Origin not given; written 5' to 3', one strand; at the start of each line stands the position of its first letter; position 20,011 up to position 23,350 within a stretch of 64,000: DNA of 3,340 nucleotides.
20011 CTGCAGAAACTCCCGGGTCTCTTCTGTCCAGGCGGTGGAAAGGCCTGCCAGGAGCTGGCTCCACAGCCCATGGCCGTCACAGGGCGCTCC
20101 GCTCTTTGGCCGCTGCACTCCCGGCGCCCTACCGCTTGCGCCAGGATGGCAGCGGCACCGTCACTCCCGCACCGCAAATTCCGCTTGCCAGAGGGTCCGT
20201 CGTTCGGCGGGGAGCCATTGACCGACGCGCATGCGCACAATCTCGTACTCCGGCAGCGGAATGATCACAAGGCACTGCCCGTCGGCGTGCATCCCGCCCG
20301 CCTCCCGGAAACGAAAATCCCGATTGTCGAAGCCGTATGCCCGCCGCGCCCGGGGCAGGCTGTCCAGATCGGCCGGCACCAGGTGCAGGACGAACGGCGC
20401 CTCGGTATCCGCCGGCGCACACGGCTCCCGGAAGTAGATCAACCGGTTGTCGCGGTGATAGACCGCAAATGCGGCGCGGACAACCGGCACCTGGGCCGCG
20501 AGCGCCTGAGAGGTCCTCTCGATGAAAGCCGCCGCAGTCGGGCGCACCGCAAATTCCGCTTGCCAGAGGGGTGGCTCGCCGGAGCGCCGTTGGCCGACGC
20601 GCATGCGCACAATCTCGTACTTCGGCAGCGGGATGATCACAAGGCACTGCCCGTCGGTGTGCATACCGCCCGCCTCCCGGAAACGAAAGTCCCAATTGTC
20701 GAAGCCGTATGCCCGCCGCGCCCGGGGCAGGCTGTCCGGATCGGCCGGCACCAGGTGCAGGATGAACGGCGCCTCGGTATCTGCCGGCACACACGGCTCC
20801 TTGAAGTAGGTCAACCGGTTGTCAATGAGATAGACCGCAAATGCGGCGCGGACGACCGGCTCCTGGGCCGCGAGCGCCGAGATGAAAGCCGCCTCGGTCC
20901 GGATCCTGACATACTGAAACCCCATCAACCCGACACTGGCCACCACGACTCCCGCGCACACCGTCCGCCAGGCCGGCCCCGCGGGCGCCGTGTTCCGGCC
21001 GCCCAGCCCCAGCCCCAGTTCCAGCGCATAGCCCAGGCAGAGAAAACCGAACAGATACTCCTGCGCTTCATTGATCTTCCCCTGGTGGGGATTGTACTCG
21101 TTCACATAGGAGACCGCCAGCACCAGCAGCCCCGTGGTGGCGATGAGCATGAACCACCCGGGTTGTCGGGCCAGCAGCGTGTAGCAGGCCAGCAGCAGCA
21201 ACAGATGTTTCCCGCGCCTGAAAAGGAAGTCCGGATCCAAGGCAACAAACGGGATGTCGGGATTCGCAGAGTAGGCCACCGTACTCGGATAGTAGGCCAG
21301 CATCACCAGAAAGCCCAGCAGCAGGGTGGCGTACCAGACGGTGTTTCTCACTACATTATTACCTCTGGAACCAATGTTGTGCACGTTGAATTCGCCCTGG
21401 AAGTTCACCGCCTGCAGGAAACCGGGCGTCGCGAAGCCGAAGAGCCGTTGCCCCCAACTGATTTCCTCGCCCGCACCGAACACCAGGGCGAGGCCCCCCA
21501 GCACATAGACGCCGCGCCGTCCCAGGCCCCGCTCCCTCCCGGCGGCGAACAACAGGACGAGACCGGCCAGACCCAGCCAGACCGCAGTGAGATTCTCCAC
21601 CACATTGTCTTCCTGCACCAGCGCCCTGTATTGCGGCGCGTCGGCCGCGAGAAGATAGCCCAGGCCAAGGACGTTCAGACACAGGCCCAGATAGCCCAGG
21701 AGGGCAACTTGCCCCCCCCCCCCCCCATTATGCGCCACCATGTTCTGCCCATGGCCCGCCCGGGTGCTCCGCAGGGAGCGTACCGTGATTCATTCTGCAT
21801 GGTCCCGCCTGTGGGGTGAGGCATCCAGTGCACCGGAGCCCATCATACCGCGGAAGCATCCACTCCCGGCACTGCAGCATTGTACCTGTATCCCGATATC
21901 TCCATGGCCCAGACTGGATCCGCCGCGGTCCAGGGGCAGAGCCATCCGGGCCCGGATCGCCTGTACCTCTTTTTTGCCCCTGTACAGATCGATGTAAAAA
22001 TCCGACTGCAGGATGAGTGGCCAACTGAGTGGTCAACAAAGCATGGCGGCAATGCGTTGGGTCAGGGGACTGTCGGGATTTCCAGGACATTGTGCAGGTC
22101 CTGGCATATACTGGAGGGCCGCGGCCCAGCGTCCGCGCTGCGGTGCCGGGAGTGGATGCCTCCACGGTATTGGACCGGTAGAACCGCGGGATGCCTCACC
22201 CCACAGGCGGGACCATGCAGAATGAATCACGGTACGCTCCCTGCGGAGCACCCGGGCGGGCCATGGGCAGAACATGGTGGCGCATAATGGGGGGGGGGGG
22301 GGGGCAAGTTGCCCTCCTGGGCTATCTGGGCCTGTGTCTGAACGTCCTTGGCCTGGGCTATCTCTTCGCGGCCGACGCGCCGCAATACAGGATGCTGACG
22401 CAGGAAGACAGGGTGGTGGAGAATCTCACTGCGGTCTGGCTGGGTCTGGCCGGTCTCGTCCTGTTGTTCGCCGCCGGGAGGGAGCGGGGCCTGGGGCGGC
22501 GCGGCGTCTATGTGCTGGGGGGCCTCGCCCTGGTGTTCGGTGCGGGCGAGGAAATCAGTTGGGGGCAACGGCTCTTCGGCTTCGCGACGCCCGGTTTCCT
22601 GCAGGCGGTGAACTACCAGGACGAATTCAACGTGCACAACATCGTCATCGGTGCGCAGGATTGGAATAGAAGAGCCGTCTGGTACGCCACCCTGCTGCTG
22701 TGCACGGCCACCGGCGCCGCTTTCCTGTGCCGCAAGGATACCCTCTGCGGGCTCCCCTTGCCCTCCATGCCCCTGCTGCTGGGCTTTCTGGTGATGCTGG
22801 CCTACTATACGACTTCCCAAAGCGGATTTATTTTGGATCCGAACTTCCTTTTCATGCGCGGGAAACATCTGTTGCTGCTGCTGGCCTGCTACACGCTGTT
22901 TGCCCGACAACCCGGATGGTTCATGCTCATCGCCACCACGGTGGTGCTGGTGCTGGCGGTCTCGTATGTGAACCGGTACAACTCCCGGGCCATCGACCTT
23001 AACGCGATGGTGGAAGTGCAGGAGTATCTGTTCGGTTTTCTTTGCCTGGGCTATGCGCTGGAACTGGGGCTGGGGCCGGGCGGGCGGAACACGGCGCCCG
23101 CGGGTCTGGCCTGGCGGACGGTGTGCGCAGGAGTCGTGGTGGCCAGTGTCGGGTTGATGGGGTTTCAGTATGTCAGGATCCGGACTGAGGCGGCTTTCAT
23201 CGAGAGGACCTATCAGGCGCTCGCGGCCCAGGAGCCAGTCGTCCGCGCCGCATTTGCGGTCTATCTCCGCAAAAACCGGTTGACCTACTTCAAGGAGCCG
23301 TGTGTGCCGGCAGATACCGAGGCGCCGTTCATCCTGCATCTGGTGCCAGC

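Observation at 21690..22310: G15 versus G16 tracts directly behind the start codons of a head-to-head pair of paralogous membrane-protein genes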

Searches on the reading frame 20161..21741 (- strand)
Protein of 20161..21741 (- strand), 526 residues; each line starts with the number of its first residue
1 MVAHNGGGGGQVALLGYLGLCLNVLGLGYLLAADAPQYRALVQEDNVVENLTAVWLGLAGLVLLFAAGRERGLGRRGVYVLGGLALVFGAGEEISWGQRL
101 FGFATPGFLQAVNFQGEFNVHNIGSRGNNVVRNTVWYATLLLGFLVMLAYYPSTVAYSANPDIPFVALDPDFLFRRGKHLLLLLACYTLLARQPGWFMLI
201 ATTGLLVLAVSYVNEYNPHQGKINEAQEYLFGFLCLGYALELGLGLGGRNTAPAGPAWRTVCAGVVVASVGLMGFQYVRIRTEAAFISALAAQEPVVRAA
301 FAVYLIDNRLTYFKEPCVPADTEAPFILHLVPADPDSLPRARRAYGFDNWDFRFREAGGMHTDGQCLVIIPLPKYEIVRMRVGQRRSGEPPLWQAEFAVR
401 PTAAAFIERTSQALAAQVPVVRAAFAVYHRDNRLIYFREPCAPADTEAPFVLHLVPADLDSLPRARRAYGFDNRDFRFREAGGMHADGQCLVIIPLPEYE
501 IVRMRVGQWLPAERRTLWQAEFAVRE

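Call 8: search_protein_families(library=pfam, proteins=[window:20161-21741:-], max_evalue=1)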
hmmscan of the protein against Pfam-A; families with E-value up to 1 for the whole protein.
window:20161-21741:- (526 aa): 1 family
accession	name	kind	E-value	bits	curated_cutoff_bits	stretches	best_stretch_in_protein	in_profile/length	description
PF24661.1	DUF7649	-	0.096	13.2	27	1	180-212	13-43/85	Domain of unknown function (DUF7649)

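Call 9: search_protein_families(library=ncbifam, proteins=[window:20161-21741:-], max_evalue=1)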
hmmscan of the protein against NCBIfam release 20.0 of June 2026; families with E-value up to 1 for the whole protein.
window:20161-21741:- (526 aa): 0 families

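Call 13: find_homologous_proteins(query=window:20161-21741:-)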
Query window:20161-21741:- (526 aa): 178 proteins with E <= 0.001 among 8000 candidates; the best 120 are listed.
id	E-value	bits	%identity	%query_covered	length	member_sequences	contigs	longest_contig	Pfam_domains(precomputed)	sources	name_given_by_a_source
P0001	0.0e+0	1204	100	100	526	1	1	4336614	-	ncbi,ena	-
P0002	5.7e-291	984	82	100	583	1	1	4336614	-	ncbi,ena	-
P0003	1.9e-275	932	80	99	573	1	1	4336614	-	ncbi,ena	-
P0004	1.2e-262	890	77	100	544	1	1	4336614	-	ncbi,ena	-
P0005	5.3e-258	875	79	94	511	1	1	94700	-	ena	-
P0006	3.3e-249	846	78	91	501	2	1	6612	-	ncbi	-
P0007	5.7e-165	568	71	68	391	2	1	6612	-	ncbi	-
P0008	7.3e-149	515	72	62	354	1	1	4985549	-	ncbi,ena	-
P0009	6.6e-132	459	39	98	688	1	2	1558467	-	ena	-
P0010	1.4e-124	434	38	98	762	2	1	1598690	-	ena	-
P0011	3.8e-114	400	43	98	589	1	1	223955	-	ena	-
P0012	2.9e-108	381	41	97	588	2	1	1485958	-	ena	-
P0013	6.2e-108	380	44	98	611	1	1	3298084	-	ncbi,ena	-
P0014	1.7e-104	368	41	98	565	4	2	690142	-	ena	-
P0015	5.6e-99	350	39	48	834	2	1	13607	-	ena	-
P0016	2.5e-97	344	41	97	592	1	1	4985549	-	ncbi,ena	-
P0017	2.6e-92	328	37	97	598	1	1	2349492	-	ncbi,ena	-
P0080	8.3e-69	250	43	43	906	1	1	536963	PF13231.13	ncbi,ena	-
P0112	1.1e-53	200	41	44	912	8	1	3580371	PF02366.25,PF13231.13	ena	-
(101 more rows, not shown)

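Call 17: find_encoding_contigs(protein=P0002, flank=3000, max_places=3)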
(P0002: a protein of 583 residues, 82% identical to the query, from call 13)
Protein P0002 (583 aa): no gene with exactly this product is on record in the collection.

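Call 18: find_encoding_contigs(protein=P0004, flank=3000, max_places=3)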
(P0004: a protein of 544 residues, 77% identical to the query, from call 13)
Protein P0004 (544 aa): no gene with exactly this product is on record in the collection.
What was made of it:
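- Tried and rejected: Look-ups of the two other paralogues of the same genome (P0002, P0004) found no DNA record (calls 17, 18).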

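Call 19: list_cluster_members(proteins=[P0001, P0002, P0004, P0006, P0008, P0013, P0016, P0017])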
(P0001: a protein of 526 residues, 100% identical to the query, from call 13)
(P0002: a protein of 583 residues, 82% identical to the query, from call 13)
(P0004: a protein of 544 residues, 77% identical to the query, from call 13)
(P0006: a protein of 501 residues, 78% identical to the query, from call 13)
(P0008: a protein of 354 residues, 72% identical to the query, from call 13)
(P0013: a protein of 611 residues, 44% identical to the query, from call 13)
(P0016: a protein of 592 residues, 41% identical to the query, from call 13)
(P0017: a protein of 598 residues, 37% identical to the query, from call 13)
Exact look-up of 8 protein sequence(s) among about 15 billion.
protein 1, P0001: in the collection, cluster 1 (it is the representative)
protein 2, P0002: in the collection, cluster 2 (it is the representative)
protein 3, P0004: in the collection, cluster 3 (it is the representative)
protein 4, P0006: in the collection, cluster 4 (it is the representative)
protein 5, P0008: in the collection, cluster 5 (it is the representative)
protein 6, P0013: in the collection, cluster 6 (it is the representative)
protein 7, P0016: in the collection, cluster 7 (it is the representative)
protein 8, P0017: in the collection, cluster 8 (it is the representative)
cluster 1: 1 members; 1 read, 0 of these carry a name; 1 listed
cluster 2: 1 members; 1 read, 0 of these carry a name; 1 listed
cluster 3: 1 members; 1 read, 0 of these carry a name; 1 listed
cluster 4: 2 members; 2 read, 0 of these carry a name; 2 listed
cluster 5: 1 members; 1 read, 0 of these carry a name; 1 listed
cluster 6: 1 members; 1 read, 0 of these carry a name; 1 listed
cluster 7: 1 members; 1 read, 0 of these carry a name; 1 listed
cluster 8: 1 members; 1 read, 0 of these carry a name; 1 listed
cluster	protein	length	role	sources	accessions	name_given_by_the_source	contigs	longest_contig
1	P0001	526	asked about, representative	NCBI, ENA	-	-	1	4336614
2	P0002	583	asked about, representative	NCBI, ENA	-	-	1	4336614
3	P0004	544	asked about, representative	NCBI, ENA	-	-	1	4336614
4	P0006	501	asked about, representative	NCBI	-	-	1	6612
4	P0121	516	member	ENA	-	-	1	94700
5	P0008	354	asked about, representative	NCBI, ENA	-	-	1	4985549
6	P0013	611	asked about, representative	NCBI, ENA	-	-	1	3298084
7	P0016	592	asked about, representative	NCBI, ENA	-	-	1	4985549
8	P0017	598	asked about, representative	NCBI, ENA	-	-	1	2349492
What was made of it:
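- Tried and rejected: Cluster look-up gave no names or accessions (call 19).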

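Call 21: find_related_loci(query=A1, collection=genome_contigs, flank=4000)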
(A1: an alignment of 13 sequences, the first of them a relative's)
Query A1 (526 aa) in genome_contigs; peptide patterns used: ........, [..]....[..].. (x = any residue, [..] = any of these).
597 stretches matched a pattern (row limit reached: there are more); 570 encode a relative of the query (tblastn E <= 1e-3); the best 80 are kept; 79 distinct loci.
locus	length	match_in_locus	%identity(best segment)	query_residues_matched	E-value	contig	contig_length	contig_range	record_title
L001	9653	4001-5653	41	2-526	6e-112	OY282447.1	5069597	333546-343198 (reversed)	MAG: uncultured Pseudomonadales bacterium genome assembly, chromosome: 1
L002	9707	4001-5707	43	10-521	1e-107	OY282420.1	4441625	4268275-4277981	MAG: uncultured Bryobacterales bacterium isolate 78526416-339a-45b8-a6d3-8fabb82c2801 genome assembly, chromosome: 1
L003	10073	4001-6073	39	12-526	1e-99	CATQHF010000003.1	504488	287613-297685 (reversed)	MAG: uncultured Dehalococcoidia bacterium isolate d4f5feb4-fdfc-4e97-8847-3d8bbc0da2e6 genome assembly, contig: contig_3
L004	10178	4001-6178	37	11-524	1e-96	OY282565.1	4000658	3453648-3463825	MAG: uncultured Dehalococcoidia bacterium genome assembly, chromosome: 1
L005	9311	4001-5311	42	3-513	1e-89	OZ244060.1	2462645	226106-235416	MAG: Nitrospirales bacterium isolate 0e4000e4-4fa3-4ae7-86ba-393fbf4ea046 genome assembly, chromosome: 1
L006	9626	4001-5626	38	1-519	1e-89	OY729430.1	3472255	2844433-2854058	MAG: Caldilineaceae bacterium isolate ee78b5b4-03fb-4fb3-b3ee-46148e6ffba5 genome assembly, chromosome: 1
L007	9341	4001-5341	42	7-524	2e-85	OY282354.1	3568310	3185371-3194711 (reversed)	MAG: uncultured Gammaproteobacteria bacterium isolate b1fdf0bb-5270-493a-8425-87954a876b58 genome assembly, chromosome:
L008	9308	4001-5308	41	6-525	1e-84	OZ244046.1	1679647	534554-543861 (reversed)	MAG: Gammaproteobacteria bacterium isolate ff55764a-aadf-4709-b722-887e21b4041b genome assembly, chromosome: 1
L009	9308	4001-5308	42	3-522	6e-80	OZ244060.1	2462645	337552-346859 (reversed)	MAG: Nitrospirales bacterium isolate 0e4000e4-4fa3-4ae7-86ba-393fbf4ea046 genome assembly, chromosome: 1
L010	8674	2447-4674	42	34-522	9e-110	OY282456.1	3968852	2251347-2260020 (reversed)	MAG: uncultured Dehalococcoidia bacterium genome assembly, chromosome: 1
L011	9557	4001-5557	34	15-521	8e-75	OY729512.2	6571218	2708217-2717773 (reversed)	MAG: Thalassobaculaceae bacterium isolate a8bd7160-0c7c-4351-a665-cbf86186f35e genome assembly, chromosome: 1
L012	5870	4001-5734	40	12-526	2e-77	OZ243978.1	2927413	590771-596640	MAG: Dehalococcoidia bacterium isolate 7f999ff8-d283-48c4-a118-127608cdb325 genome assembly, chromosome: 1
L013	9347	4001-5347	40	7-524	9e-79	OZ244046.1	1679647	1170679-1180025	MAG: Gammaproteobacteria bacterium isolate ff55764a-aadf-4709-b722-887e21b4041b genome assembly, chromosome: 1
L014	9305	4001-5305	39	11-526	1e-73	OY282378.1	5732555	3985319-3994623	MAG: uncultured Gammaproteobacteria bacterium genome assembly, chromosome: 1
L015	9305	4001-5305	39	7-524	5e-76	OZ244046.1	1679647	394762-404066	MAG: Gammaproteobacteria bacterium isolate ff55764a-aadf-4709-b722-887e21b4041b genome assembly, chromosome: 1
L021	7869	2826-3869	48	284-525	9e-64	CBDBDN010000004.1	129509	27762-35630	MAG: Dehalococcoidia bacterium isolate 358923a9-09b8-419b-a7c8-a792b221afc8 genome assembly, contig: contig_4, whole gen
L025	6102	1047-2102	43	288-524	6e-61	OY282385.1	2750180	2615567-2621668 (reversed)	MAG: uncultured Dehalococcoidia bacterium genome assembly, chromosome: 1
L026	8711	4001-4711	45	284-523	3e-57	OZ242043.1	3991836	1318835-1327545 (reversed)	MAG: Dehalococcoidia bacterium isolate 85f8f78b-f575-40e1-bce2-50f1b814b5fa genome assembly, chromosome: 1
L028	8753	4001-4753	43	258-526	2e-56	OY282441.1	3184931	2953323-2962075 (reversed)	MAG: uncultured Dehalococcoidia bacterium genome assembly, chromosome: 1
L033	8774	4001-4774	37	284-526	2e-52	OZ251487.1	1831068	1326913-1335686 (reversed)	MAG: Gammaproteobacteria bacterium isolate 228f2a21-a95a-458e-8103-944e5a4c5d0e genome assembly, chromosome: 1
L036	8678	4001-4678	42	289-523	2e-50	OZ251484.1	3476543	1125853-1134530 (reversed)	MAG: Dehalococcoidia bacterium isolate ef173376-b59c-4e26-81a4-37713676cc5d genome assembly, chromosome: 1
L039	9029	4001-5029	43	289-509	3e-49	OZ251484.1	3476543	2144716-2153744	MAG: Dehalococcoidia bacterium isolate ef173376-b59c-4e26-81a4-37713676cc5d genome assembly, chromosome: 1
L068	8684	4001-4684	42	300-525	6e-41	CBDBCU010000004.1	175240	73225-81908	MAG: Dehalococcoidia bacterium isolate b7e64017-226b-4aac-beac-0e83de6cf32f genome assembly, contig: contig_4, whole gen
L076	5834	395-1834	40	7-526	2e-79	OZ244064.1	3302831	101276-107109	MAG: Dehalococcoidia bacterium isolate 6b45779a-ebf8-4e4c-9ead-68fbda15a8e5 genome assembly, chromosome: 1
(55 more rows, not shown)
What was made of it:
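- There are many paralogues per genome (call 21).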

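Call 28: search_protein_families(library=pfam, proteins=[P0080, P0112], max_evalue=0.01)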
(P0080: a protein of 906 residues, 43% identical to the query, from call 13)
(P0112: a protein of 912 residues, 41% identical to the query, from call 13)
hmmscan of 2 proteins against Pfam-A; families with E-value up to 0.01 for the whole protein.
P0080 (906 aa): 1 family
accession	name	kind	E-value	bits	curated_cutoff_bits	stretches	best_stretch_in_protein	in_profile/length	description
PF13231.12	PMT_2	-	1.5e-09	38.7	26.1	1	117-216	29-127/160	Dolichyl-phosphate-mannose-protein mannosyltransferase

P0112 (912 aa): 2 families
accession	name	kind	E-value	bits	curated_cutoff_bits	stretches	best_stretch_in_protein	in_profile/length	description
PF13231.12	PMT_2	-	6.2e-07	30.2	26.1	1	122-249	30-154/160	Dolichyl-phosphate-mannose-protein mannosyltransferase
PF02366.24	PMT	-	5.5e-06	26.6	22.7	1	120-230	89-204/245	Dolichyl-phosphate-mannose-protein mannosyltransferase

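Call 35: find_encoding_contigs(protein=P0005, flank=4000, max_places=3)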
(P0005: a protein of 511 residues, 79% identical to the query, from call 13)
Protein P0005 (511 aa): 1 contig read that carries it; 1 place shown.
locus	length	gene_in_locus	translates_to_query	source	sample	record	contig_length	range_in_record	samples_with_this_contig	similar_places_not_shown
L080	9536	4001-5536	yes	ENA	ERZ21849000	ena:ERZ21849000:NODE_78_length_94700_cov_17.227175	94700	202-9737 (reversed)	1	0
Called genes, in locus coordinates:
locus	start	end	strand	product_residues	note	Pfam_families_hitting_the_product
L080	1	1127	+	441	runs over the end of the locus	PF13416:SBP_bac_8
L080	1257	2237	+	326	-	PF00528:BPD_transp_1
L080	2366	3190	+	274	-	PF00528:BPD_transp_1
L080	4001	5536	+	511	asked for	-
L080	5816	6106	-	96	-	-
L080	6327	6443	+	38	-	-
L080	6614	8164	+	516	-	-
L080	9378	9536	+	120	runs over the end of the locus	?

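Call 36: find_encoding_contigs(protein=P0006, flank=4000, max_places=3)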
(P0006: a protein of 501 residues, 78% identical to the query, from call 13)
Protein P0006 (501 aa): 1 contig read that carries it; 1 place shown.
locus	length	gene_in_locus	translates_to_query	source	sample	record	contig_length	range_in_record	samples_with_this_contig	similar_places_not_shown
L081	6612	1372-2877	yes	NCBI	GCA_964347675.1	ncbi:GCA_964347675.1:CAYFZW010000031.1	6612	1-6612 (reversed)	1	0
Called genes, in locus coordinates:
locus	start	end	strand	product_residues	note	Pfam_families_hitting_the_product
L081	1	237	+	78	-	?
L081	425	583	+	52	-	-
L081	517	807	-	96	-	-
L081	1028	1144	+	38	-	-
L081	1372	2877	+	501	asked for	-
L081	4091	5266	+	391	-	-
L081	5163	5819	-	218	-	-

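Call 66: search_protein_families(library=pfam, proteins=[L011:2734-3870:+, L076:2152-3321:+, L033:2405-4747:+, L028:2159-4753:+, L039:2429-5089:+, L036:3029-4693:+, L025:69-2117:+, L068:2873-4780:+, L026:7284-8711:+, L021:1122-3878:+], max_evalue=0.001)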
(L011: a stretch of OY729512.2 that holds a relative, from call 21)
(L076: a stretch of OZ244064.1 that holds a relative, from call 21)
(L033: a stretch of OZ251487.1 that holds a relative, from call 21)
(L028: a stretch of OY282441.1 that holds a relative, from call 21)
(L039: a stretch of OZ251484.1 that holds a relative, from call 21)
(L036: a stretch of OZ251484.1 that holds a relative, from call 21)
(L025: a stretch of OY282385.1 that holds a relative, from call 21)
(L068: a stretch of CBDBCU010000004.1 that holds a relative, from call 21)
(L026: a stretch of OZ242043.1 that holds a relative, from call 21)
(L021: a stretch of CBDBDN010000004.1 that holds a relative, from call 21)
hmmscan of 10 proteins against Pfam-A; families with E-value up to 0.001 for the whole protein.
L011:2734-3870:+ (379 aa): 1 family
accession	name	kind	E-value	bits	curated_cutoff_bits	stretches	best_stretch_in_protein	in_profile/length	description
PF00535.33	Glycos_transf_2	-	2.2e-18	67.2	23.3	1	8-166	2-164/168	Glycosyl transferase family 2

L076:2152-3321:+ (390 aa): 1 family
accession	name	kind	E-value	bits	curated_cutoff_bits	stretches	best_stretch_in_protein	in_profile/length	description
PF00535.33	Glycos_transf_2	-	8.5e-18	65.3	23.3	1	5-163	1-163/168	Glycosyl transferase family 2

L033:2405-4747:+ (781 aa): 2 families
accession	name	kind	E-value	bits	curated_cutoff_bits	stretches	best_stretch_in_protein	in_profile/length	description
PF13231.12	PMT_2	-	5.1e-08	33.7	26.1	1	97-242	24-159/160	Dolichyl-phosphate-mannose-protein mannosyltransferase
PF02366.24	PMT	-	0.00074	19.6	22.7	1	91-233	79-224/245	Dolichyl-phosphate-mannose-protein mannosyltransferase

L028:2159-4753:+ (865 aa): 1 family
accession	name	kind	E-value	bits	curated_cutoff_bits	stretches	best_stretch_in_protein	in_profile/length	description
PF18205.6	VPDSG-CTERM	-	0.00047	20.3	25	1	274-297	3-26/26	VPDSG-CTERM motif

L039:2429-5089:+ (887 aa): 0 families

L036:3029-4693:+ (555 aa): 0 families

L025:69-2117:+ (683 aa): 0 families

L068:2873-4780:+ (636 aa): 0 families

L026:7284-8711:+ (476 aa): 2 families
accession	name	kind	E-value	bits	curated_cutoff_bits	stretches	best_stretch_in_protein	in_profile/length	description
PF05935.17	Arylsulfotrans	-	7.6e-32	111.2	24.2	1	148-439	23-334/374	Arylsulfotransferase (ASST)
PF14269.12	Arylsulfotran_2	-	8.3e-17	61.9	27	1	223-436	58-279/301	Arylsulfotransferase (ASST)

L021:1122-3878:+ (919 aa): 1 family
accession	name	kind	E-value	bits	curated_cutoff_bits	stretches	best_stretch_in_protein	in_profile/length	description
PF11420.13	Subtilosin_A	-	0.00032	21.3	25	0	759-773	13-27/35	Bacteriocin subtilosin A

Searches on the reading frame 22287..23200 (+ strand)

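Call 73: search_protein_families(library=pfam, proteins=[window:22287-23200:+], max_evalue=1)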
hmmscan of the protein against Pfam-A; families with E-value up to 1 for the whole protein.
window:22287-23200:+ (304 aa): 1 family
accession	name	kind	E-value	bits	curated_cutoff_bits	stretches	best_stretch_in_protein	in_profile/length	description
PF24661.1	DUF7649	-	0.0044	17.5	27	1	189-230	7-46/85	Domain of unknown function (DUF7649)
